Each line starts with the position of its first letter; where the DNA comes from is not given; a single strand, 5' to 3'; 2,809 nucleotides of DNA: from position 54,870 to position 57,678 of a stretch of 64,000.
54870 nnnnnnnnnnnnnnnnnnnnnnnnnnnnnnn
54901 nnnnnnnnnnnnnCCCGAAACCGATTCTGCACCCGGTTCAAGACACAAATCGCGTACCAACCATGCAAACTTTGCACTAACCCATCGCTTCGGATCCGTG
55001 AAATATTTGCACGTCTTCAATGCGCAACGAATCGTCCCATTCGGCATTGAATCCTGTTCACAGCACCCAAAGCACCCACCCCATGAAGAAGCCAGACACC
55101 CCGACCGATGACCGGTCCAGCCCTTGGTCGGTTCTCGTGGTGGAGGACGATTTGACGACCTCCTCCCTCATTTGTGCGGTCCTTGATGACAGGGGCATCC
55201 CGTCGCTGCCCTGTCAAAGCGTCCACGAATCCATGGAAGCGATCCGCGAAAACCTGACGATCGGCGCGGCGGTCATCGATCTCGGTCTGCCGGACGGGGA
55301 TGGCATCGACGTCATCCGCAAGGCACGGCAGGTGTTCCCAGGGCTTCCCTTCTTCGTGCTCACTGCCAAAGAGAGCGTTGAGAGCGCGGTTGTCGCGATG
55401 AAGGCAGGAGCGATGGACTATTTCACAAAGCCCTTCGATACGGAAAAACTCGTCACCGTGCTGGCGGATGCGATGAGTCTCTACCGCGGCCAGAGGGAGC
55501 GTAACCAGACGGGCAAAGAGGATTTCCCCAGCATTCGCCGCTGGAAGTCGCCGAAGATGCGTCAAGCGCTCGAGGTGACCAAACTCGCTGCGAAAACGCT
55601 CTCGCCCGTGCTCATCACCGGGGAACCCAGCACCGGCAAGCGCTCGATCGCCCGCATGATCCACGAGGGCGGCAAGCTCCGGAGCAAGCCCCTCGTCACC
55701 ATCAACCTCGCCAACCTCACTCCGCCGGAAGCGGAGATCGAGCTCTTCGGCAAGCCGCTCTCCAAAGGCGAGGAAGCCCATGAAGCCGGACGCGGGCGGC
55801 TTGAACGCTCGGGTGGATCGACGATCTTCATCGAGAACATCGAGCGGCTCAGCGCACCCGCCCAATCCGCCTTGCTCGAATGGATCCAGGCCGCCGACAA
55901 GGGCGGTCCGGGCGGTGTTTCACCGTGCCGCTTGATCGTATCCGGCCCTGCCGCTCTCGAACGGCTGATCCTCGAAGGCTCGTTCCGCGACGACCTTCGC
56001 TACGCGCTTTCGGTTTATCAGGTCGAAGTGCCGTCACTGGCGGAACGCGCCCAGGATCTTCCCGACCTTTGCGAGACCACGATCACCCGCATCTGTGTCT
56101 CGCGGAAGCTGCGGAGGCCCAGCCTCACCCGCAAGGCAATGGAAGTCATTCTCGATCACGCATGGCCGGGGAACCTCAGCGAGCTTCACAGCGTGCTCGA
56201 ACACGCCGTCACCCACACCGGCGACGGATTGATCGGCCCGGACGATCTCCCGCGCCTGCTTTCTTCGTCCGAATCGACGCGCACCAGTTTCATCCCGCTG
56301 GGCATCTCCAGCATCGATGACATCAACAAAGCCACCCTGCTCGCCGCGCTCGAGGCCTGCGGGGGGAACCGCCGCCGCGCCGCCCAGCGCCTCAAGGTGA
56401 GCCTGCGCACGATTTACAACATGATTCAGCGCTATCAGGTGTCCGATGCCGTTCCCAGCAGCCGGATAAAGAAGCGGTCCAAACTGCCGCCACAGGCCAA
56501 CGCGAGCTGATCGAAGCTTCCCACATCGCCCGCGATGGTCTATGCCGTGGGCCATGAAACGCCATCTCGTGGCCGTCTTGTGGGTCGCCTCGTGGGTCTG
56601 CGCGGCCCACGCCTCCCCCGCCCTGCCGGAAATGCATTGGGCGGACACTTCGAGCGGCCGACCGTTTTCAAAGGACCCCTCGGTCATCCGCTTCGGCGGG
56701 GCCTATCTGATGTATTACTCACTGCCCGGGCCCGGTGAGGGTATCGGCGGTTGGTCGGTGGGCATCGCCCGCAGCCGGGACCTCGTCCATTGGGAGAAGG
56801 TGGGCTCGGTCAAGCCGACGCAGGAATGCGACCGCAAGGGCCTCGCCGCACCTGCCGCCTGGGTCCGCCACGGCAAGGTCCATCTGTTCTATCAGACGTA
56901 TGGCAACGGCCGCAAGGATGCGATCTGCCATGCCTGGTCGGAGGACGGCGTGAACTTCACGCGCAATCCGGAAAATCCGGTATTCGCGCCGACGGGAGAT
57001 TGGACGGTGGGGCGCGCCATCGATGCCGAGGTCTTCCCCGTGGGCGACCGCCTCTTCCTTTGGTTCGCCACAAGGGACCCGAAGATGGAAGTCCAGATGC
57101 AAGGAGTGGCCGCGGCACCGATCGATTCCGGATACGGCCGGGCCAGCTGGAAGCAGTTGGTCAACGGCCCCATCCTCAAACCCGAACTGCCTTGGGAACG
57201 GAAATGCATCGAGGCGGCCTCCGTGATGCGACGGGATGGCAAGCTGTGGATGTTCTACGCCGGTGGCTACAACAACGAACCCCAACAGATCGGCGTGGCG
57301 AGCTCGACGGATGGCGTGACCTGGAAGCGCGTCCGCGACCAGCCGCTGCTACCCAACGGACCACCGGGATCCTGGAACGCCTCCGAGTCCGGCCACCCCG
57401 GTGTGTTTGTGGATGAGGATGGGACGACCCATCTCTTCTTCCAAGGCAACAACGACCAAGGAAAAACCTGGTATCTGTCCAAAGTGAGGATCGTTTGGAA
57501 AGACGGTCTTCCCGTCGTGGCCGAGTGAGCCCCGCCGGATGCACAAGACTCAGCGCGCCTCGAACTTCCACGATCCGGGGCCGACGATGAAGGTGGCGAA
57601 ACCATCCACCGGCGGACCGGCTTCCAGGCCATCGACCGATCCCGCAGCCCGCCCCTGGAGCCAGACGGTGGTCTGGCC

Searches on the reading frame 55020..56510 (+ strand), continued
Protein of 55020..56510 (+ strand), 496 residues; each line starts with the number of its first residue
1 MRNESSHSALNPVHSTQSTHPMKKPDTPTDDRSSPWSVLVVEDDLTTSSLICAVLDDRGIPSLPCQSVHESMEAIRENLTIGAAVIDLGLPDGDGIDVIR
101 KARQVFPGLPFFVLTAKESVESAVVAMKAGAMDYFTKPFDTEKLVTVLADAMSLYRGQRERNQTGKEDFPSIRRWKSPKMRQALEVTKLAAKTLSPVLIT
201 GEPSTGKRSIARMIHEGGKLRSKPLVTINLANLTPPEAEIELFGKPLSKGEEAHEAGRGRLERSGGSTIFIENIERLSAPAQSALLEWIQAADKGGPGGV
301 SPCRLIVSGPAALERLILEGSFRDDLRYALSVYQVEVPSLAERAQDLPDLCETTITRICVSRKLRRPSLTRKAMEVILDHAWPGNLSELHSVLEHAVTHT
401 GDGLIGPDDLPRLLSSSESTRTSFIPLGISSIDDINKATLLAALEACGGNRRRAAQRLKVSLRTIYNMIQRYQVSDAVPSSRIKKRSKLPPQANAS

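Call 58: search_solved_structures(query=window:55083-56510:+, max_evalue=1e-10, show_alignments=1)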
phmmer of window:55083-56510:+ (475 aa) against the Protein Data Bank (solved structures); distinct sequences matched with E-value up to 1e-10: 55.
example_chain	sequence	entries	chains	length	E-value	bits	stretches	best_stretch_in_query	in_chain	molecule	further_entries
4l4u_A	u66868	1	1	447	1.9e-54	188.6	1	11-453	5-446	Transcriptional regulator (NtrC family)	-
1ny5_A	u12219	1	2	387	2.9e-48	168.2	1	16-393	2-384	transcriptional regulator (NtrC family)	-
5m7n_A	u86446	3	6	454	5.9e-47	163.8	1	16-439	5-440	Nitrogen assimilation regulatory protein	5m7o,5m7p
3dzd_A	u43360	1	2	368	7.2e-45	157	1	17-377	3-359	Transcriptional regulator (NtrC family)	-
1ojl_A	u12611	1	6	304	7.9e-38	133.8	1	155-447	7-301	TRANSCRIPTIONAL REGULATORY PROTEIN ZRAR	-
9qq6_C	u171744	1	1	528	3.4e-37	131.7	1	134-451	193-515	Nif-specific regulatory protein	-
5ep0_A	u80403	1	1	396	7.8e-35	123.9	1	16-382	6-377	Putative repressor protein luxO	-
4ly6_A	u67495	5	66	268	3.7e-33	118.4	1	154-393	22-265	Transcriptional regulator (NtrC family)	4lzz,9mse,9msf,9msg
1ny6_A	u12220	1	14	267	3.8e-33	118.3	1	154-393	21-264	transcriptional regulator (NtrC family)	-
3m0e_A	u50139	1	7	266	7.5e-33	117.4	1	154-393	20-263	Transcriptional regulator (NtrC family)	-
8p53_C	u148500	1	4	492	7.5e-31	110.8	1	17-393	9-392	Transcriptional regulator FleQ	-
6iy8_A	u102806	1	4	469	4.6e-30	108.2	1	160-379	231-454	Positive regulator CapR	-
8pb9_D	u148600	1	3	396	2.2e-29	105.9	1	17-391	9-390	Transcriptional regulator FleQ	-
5exx_A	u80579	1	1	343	3.3e-28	102.1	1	159-393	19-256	Transcriptional regulator FleQ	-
6jdl_A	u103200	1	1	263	8e-28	100.8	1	159-392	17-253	Nitrogen assimilation regulatory protein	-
7v2b_A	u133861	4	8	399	2.2e-21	79.5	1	109-377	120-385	VpsR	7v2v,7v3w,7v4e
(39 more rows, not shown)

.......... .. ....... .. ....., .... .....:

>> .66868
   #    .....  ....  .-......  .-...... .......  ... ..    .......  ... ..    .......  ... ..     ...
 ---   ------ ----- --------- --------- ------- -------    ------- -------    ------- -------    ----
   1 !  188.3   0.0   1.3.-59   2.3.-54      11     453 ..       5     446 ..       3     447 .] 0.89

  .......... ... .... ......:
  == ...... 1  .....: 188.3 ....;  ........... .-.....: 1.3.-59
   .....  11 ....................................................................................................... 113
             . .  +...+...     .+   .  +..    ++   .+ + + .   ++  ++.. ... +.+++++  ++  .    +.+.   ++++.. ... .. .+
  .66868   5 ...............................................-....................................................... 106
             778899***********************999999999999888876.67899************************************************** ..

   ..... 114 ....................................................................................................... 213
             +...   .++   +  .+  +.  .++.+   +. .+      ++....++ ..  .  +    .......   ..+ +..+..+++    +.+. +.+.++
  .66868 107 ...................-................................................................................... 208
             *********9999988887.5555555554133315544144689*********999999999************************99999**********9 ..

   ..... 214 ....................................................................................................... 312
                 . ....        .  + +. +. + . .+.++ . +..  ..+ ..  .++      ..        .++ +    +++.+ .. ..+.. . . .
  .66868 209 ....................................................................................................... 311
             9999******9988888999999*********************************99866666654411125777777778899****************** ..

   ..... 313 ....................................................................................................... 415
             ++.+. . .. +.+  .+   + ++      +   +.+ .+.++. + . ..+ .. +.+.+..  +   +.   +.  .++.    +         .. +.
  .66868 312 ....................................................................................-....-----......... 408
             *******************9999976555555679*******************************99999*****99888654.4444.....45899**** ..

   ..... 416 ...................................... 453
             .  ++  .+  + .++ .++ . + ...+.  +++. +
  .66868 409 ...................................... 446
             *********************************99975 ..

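Call 73: search_protein_families(library=pfam, proteins=[L082:3332-3613:-, L088:6848-7690:+, L088:15654-16697:+], max_evalue=1)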
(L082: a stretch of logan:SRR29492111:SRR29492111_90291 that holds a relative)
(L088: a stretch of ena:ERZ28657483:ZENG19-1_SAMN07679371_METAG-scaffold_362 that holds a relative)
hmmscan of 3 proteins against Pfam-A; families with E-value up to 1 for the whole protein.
L082:3332-3613:- (93 aa): 1 family
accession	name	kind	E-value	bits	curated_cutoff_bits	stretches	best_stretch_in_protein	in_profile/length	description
PF00746.26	Gram_pos_anchor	-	0.15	12.5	20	1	64-82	22-40/43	LPXTG cell wall anchor motif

L088:6848-7690:+ (280 aa): 1 family
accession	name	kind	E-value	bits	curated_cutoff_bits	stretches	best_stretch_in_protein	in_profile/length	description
PF07589.16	PEP-CTERM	-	7.3e-05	23.1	20.7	1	256-278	1-24/24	PEP-CTERM motif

L088:15654-16697:+ (348 aa): 3 families
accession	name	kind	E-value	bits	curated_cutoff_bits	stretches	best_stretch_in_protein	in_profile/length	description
PF00082.27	Peptidase_S8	-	2.9e-44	151.9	21.8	1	142-348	3-251/288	Subtilase family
PF22148.1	Fervidolysin_NPro-like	-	4.8e-06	27.3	21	1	40-103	19-81/81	Fervidolysin N-terminal prodomain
PF04403.18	PqiA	-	0.21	11.9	23.8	1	226-272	8-54/156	Paraquat-inducible protein A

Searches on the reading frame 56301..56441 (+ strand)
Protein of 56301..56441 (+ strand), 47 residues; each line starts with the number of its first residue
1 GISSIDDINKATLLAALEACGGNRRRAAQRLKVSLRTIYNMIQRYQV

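Call 51: find_related_loci(query=A6, collection=metagenome_contigs, flank=10000)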
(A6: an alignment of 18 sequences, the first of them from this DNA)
Query A6 (47 aa) in metagenome_contigs; peptide patterns used: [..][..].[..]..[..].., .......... (x = any residue, [..] = any of these).
600 stretches matched a pattern (row limit reached: there are more); 75 encode a relative of the query (tblastn E <= 1e-3); 75 distinct loci.
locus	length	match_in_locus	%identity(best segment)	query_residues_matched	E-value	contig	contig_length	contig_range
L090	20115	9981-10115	80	1-45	2e-21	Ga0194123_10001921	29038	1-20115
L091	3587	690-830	77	1-47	7e-21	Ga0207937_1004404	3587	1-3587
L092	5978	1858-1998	66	1-47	8e-19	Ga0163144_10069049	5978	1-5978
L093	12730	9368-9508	66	1-47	1e-17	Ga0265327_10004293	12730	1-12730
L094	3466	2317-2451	73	1-45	2e-17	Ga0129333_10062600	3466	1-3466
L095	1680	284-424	66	1-47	5e-17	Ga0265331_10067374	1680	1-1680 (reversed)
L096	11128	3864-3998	69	1-45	5e-17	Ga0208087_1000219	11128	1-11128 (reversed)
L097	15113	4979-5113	58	1-45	4e-14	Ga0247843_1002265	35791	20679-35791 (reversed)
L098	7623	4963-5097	58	1-45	4e-14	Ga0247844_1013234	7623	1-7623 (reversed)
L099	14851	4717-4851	71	1-45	2e-17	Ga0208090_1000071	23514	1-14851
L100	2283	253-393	45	1-47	1e-10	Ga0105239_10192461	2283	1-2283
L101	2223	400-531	48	4-47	2e-10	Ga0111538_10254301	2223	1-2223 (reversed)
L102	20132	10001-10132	45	4-47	5e-9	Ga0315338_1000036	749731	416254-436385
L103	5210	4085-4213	49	3-45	6e-10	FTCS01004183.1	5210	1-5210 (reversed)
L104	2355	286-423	43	2-47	8e-10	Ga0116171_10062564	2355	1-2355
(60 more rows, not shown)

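Call 55: search_protein_families(library=pfam, proteins=[L097:2244-3785:-, L097:5587-6417:+, L097:6472-7842:+, L097:7856-9646:-, L097:9685-11313:-, L097:11374-12696:+, L097:13879-14649:-, L097:374-928:+, L097:1290-1856:+, L097:13336-13740:+], max_evalue=0.01)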
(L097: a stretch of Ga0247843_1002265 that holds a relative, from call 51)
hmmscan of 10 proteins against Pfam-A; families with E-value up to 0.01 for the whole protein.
L097:2244-3785:- (513 aa): 0 families

L097:5587-6417:+ (276 aa): 0 families

L097:6472-7842:+ (456 aa): 2 families
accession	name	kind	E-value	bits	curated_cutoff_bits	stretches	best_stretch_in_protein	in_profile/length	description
PF13692.12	Glyco_trans_1_4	-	4.8e-09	37.1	27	1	305-417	33-138/142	Glycosyl transferases group 1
PF00534.26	Glycos_transf_1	-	4.1e-05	23.6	26.4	1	259-417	10-154/172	Glycosyl transferases group 1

L097:7856-9646:- (596 aa): 0 families

L097:9685-11313:- (542 aa): 0 families

L097:11374-12696:+ (440 aa): 0 families

L097:13879-14649:- (256 aa): 0 families

L097:374-928:+ (184 aa): 0 families

L097:1290-1856:+ (188 aa): 1 family
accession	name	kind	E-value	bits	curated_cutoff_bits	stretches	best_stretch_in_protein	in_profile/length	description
PF04545.22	Sigma70_r4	-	0.0074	16.2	24.1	0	93-122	20-49/50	Sigma-70, region 4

L097:13336-13740:+ (134 aa): 1 family
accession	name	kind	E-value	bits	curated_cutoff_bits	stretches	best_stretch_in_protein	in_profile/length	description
PF00856.33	SET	-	4.5e-11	43.5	22.4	1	15-116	1-104/105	SET domain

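Call 73: search_protein_families(library=pfam, proteins=[L097:5587-6417:+], max_evalue=1)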
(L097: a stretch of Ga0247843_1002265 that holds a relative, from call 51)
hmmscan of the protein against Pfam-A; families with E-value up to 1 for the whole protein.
L097:5587-6417:+ (276 aa): 1 family
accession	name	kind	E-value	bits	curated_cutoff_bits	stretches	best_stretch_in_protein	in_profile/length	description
PF07589.16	PEP-CTERM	-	0.012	16.2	20.7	1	253-275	2-24/24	PEP-CTERM motif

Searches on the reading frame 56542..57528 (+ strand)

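Call 9: search_protein_families(library=ncbifam, proteins=[window:56542-57528:+])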
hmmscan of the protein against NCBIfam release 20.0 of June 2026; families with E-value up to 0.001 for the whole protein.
window:56542-57528:+ (328 aa): 5 families
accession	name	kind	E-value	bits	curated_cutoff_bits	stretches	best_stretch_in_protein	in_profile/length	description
NF052550.1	BManbPhaseBMBP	equivalog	1e-13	51.3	450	1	204-272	5-81/296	beta-1,2-mannobiose phosphorylase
TIGR01322.1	scrB_fam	subfamily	7.1e-11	41.5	356.4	1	46-179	29-167/447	sucrose-6-phosphate hydrolase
NF041092.1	beta-fruc_BfrA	equivalog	4.7e-10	38.8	900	1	45-156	17-133/433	beta-fructosidase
NF058598.1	BetMansidBT3780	equivalog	2.2e-08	33.6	550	0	102-153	63-119/366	beta-1,2-mannosidase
NF049877.1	GlucurArabfur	equivalog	0.00011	19.9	1800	0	126-257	226-350/1400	beta-d-glucuronidase/beta-L-arabinofuranosidase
